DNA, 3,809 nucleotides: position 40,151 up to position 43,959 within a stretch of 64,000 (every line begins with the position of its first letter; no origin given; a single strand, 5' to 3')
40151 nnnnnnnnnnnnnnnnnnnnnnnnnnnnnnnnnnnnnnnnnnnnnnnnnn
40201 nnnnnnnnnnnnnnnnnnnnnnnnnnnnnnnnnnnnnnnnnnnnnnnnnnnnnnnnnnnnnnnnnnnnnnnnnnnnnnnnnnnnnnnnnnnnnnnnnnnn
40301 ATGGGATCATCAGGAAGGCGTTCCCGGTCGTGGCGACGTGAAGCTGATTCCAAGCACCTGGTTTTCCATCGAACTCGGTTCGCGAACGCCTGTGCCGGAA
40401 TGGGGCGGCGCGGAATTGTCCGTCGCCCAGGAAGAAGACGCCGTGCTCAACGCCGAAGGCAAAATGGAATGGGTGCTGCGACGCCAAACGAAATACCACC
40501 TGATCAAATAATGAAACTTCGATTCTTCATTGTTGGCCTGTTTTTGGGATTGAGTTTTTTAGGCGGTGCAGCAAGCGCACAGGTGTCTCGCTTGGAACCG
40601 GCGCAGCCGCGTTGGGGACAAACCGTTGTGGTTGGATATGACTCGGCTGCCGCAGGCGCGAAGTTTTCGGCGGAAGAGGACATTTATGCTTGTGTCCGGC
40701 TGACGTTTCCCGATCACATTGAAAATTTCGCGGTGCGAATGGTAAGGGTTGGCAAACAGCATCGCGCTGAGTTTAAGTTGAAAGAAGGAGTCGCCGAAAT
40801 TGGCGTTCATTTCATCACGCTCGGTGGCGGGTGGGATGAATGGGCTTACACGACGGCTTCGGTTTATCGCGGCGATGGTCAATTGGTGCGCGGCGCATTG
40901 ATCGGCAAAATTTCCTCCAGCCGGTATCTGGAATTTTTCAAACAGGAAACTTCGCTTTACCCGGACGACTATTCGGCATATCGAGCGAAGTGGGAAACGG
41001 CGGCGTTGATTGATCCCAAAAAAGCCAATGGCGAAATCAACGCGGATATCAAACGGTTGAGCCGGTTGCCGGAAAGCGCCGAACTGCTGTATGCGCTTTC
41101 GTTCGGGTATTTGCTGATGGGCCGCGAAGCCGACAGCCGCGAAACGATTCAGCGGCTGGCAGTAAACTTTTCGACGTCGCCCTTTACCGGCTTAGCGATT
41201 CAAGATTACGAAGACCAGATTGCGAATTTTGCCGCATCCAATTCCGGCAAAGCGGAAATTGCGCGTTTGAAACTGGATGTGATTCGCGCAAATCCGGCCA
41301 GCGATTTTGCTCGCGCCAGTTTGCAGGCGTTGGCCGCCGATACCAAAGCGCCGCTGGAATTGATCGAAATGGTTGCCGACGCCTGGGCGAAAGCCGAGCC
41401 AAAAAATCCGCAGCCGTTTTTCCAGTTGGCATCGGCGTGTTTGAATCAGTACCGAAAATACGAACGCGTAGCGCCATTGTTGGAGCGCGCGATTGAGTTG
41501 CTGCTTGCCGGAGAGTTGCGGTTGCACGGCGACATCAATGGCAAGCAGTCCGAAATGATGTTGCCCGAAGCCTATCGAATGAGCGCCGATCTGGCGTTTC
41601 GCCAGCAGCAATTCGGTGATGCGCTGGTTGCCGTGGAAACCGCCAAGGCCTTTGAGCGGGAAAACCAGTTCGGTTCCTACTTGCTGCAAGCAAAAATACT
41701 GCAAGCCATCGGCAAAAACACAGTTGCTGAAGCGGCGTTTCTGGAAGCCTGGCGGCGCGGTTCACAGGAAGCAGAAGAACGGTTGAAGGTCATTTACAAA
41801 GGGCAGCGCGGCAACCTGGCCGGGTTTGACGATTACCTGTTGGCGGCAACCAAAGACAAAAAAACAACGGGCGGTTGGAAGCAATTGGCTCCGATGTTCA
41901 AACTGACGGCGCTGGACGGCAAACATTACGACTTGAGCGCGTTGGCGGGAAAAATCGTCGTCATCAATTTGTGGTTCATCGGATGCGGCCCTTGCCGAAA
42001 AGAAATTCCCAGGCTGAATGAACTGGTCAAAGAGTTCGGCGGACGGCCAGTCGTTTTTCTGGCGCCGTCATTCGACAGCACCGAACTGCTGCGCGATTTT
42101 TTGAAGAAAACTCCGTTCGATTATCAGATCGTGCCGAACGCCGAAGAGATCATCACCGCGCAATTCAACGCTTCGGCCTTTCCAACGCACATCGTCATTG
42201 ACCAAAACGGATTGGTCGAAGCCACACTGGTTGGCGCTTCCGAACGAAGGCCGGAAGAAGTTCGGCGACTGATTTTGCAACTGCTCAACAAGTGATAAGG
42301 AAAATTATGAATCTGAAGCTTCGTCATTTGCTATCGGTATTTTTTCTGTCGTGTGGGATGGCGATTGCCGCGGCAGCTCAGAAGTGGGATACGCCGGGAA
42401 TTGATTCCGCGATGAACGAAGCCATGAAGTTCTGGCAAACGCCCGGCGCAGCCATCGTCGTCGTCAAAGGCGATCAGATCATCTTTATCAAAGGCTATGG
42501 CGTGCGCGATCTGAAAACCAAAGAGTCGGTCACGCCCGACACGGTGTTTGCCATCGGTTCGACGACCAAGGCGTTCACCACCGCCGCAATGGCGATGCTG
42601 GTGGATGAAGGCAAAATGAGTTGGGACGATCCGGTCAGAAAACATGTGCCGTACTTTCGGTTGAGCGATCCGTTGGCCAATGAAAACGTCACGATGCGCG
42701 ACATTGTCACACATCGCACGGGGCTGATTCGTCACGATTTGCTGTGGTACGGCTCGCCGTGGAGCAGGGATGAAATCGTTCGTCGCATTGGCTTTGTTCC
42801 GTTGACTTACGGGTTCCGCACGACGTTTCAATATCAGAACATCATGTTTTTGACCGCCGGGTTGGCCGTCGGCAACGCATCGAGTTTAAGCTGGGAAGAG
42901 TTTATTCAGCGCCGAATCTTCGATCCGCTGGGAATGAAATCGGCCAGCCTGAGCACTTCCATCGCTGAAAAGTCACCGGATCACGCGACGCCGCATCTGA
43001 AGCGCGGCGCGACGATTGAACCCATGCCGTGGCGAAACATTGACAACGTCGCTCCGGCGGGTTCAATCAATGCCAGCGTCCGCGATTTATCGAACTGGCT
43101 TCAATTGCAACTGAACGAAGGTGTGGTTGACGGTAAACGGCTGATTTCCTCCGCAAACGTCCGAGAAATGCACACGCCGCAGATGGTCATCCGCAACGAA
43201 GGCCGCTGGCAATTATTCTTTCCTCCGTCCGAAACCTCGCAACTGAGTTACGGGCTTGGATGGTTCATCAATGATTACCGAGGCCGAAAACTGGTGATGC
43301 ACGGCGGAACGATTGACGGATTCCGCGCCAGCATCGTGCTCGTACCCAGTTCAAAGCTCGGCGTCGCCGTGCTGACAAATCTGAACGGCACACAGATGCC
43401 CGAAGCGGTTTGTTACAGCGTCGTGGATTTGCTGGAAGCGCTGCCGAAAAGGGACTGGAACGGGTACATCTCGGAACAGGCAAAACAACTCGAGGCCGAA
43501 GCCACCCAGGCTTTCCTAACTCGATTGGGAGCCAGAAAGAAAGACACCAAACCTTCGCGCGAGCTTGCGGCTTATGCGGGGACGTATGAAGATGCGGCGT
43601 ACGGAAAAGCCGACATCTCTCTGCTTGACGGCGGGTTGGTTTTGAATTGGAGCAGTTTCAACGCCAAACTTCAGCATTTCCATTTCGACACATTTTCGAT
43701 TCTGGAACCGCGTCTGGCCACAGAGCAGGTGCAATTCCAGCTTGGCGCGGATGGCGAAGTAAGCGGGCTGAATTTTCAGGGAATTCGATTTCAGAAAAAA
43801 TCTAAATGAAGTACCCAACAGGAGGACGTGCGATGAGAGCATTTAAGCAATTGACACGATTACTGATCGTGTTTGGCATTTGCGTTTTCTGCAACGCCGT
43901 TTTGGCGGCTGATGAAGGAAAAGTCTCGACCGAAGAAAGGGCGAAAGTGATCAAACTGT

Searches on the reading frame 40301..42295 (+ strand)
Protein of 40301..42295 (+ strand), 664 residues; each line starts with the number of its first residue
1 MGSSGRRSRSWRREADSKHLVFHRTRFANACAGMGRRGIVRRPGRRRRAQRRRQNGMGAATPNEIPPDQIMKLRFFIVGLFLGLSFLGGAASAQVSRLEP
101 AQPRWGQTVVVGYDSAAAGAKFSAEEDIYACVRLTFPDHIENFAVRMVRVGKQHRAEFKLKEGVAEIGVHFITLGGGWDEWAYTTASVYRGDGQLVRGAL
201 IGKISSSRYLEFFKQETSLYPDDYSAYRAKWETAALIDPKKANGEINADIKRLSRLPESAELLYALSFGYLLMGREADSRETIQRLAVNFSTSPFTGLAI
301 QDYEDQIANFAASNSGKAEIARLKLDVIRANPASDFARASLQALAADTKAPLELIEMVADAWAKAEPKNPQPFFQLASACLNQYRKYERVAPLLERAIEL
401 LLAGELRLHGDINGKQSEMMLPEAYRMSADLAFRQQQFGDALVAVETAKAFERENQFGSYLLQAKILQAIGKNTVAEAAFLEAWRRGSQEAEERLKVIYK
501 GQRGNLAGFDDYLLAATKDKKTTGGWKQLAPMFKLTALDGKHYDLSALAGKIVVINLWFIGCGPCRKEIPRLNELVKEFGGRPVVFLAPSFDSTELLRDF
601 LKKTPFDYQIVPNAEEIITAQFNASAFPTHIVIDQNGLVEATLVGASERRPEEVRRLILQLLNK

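Call 54: search_protein_families(library=pfam, proteins=[window:40301-42295:+], max_evalue=0.00001)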
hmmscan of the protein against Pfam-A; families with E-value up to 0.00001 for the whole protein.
window:40301-42295:+ (664 aa): 3 families
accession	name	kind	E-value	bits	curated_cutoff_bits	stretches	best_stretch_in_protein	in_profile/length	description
PF00578.27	AhpC-TSA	-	1.6e-17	64.1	26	1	528-641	3-123/124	AhpC/TSA family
PF08534.16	Redoxin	-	9.5e-16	58.4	26.6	1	529-650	5-139/148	Redoxin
PF13905.12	Thioredoxin_8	-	4.9e-08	33.6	27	1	550-637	1-92/94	Thioredoxin-like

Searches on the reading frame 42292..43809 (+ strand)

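Call 54: search_protein_families(library=pfam, proteins=[window:42292-43809:+], max_evalue=0.00001)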
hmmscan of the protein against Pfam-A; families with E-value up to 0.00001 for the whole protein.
window:42292-43809:+ (505 aa): 2 families
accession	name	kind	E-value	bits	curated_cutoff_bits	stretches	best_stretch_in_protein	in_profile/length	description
PF00144.29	Beta-lactamase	-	4.1e-69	233.7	27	1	43-372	7-318/329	Beta-lactamase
PF11954.13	DUF3471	-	2e-15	57.5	29.3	1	414-496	1-89/103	Domain of unknown function (DUF3471)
